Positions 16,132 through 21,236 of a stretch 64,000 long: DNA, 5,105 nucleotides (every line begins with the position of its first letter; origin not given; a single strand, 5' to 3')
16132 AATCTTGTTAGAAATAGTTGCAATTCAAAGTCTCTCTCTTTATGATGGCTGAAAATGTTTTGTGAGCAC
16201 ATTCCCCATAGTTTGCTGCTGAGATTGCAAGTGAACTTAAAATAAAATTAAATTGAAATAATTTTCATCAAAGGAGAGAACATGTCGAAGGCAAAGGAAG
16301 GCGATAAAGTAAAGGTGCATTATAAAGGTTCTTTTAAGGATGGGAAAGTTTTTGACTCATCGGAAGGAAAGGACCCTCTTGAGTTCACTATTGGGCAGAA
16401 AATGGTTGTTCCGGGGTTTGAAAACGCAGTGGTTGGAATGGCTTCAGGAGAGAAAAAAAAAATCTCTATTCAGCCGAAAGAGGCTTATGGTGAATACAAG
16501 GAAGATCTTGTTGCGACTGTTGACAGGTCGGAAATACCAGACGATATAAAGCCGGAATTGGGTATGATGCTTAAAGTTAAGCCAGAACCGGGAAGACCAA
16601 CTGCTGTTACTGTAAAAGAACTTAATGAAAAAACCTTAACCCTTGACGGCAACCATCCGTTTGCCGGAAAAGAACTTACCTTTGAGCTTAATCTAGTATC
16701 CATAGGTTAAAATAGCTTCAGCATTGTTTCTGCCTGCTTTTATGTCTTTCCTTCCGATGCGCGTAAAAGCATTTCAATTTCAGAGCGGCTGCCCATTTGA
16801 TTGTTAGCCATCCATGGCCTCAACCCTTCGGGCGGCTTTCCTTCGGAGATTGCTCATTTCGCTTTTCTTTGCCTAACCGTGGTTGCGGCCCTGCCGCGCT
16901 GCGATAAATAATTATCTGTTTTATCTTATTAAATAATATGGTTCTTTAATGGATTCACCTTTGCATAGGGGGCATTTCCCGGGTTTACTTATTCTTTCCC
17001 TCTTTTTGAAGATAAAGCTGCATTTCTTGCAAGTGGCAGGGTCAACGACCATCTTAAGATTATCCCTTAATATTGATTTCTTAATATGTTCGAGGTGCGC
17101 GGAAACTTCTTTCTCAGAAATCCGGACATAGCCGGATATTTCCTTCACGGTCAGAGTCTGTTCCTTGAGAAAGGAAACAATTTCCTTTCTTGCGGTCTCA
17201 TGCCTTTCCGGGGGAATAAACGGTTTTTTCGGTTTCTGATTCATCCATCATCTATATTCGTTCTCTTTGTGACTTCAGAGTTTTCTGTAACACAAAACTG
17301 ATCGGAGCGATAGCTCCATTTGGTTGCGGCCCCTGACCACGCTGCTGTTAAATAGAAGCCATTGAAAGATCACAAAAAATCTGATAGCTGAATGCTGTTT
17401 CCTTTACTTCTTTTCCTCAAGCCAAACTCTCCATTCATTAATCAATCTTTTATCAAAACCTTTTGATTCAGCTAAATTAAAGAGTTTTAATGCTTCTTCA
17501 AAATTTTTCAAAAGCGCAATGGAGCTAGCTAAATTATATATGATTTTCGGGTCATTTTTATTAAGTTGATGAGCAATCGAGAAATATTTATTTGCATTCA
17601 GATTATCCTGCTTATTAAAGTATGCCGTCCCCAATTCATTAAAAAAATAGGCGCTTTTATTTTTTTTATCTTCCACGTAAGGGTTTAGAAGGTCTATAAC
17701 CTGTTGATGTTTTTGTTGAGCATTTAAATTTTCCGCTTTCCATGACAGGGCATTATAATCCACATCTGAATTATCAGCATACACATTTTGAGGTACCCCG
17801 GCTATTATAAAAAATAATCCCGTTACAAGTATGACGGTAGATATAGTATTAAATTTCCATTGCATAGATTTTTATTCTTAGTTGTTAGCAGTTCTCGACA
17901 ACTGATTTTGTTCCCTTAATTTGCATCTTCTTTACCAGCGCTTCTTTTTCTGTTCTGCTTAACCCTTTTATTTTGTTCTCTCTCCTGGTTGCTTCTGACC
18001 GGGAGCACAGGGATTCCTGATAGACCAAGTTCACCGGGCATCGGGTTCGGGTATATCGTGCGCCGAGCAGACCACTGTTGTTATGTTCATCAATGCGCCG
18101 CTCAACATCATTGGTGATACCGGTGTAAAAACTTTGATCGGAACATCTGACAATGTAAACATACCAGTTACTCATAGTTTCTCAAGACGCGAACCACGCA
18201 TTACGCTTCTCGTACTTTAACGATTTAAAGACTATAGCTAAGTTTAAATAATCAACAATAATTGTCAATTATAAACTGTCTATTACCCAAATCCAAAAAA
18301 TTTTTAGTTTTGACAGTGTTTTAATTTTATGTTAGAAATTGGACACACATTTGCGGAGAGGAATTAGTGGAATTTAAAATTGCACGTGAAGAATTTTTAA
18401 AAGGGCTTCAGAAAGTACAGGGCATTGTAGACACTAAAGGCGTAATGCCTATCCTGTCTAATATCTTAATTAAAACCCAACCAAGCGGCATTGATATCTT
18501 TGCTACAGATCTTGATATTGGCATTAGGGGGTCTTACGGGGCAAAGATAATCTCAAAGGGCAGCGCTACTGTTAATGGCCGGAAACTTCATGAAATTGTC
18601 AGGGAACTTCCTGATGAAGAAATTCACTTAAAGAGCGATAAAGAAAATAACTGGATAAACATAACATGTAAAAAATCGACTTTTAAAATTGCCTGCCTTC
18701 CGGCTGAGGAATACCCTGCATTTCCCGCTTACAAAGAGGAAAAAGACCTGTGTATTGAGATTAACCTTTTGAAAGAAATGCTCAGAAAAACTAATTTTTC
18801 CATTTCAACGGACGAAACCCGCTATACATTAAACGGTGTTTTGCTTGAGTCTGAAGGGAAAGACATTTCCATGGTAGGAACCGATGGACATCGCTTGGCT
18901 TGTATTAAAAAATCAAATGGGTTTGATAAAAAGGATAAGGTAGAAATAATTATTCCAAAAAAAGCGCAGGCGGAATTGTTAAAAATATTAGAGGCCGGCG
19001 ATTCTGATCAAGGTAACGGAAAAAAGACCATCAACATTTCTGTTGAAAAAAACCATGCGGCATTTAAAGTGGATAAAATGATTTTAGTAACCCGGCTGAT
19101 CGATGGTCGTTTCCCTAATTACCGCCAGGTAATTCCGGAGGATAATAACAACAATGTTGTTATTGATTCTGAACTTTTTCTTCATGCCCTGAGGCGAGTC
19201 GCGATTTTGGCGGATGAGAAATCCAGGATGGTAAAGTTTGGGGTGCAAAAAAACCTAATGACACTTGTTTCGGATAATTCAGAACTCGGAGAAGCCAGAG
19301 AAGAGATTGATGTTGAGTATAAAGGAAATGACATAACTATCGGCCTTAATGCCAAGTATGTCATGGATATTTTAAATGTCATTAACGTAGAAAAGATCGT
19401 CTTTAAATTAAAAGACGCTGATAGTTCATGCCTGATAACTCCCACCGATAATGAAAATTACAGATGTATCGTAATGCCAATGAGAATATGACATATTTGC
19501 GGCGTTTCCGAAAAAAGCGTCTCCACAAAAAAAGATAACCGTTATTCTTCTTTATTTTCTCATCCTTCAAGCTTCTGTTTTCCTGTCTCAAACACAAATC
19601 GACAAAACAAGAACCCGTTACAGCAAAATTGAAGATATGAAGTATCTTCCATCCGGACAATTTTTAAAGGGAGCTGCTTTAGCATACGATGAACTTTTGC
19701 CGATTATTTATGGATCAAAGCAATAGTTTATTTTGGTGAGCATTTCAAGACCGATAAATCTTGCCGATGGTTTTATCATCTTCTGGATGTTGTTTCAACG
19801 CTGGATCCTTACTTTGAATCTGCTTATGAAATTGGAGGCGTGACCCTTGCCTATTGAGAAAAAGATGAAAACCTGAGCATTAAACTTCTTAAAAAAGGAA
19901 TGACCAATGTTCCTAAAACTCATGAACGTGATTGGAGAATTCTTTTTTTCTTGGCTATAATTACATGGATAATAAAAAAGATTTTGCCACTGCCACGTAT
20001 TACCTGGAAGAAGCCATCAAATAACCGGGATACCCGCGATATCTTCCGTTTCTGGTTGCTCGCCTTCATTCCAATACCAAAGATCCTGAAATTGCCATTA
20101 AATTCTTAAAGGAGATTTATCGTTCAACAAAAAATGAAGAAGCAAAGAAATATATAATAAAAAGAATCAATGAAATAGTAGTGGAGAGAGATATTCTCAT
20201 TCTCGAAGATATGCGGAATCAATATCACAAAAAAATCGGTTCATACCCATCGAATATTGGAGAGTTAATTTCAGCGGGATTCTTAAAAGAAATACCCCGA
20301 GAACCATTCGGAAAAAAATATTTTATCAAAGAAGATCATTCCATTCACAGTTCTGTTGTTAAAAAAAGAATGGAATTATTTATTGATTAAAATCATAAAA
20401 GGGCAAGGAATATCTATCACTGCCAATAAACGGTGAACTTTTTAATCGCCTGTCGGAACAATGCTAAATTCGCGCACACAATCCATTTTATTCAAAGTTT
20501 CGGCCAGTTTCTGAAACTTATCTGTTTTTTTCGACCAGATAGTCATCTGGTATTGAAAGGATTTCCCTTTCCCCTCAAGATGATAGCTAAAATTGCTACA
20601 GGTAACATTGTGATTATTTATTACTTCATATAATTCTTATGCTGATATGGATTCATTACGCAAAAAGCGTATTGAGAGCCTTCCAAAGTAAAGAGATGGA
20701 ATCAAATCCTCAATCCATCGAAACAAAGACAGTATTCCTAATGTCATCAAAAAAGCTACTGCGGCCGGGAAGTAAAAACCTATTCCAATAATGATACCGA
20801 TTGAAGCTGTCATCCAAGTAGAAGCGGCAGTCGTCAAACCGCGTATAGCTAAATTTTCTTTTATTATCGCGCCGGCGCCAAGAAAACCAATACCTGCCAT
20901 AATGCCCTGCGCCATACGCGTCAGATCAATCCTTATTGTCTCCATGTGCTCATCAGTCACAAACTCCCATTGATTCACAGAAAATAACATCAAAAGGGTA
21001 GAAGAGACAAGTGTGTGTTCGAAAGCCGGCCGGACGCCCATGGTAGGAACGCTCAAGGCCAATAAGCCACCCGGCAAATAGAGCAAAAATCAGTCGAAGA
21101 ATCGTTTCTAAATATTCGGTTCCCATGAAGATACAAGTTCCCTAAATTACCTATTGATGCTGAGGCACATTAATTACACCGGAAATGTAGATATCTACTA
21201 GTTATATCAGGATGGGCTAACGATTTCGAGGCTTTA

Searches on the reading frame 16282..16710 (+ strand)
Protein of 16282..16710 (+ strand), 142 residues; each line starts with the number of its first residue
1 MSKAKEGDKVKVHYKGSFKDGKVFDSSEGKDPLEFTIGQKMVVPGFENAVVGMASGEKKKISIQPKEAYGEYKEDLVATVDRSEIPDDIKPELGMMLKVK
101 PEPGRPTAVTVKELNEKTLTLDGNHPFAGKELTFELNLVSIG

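Call 20: search_protein_families(library=pfam, proteins=[window:16282-16710:+], max_evalue=0.001)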
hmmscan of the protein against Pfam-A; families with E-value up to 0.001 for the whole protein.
window:16282-16710:+ (142 aa): 1 family
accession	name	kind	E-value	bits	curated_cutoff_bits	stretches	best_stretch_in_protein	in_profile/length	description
PF00254.34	FKBP_C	-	2e-24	86.1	21.1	1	3-82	4-74/94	FKBP-type peptidyl-prolyl cis-trans isomerase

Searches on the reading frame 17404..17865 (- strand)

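Call 20: search_protein_families(library=pfam, proteins=[window:17404-17865:-], max_evalue=0.001)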
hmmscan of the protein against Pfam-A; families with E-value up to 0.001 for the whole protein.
window:17404-17865:- (153 aa): 1 family
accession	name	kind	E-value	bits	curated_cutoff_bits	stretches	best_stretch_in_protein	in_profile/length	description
PF07719.23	TPR_2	-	9.4e-06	25.8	27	0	72-105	1-34/34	Tetratricopeptide repeat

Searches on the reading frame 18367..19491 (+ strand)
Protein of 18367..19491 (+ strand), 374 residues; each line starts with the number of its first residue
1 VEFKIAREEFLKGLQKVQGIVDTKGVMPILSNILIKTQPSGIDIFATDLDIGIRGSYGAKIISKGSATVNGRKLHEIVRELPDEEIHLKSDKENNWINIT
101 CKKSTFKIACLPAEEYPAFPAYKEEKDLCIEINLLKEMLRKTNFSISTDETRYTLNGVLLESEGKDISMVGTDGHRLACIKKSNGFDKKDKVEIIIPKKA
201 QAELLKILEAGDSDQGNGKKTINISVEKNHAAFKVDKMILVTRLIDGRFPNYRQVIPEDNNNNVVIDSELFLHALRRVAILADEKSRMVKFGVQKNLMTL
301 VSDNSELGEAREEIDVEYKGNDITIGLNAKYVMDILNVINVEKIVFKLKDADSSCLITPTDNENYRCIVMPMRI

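Call 20: search_protein_families(library=pfam, proteins=[window:18367-19491:+], max_evalue=0.001)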
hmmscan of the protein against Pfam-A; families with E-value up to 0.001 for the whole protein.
window:18367-19491:+ (374 aa): 3 families
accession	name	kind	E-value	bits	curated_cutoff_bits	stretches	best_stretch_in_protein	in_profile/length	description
PF00712.24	DNA_pol3_beta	-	2.9e-37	127.9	24.4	1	1-119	1-119/120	DNA polymerase III beta subunit, N-terminal domain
PF02768.20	DNA_pol3_beta_3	-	7.9e-34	116.5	27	1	253-373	1-121/121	DNA polymerase III beta subunit, C-terminal domain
PF02767.21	DNA_pol3_beta_2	-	1.9e-26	93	27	1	130-251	2-116/116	DNA polymerase III beta subunit, central domain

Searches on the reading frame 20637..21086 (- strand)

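Call 20: search_protein_families(library=pfam, proteins=[window:20637-21086:-], max_evalue=0.001)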
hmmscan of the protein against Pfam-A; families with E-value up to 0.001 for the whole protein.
window:20637-21086:- (149 aa): 1 family
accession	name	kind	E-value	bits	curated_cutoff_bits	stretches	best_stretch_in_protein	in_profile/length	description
PF02308.21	MgtC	-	4.5e-23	82.3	31.4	1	27-127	32-120/121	MgtC family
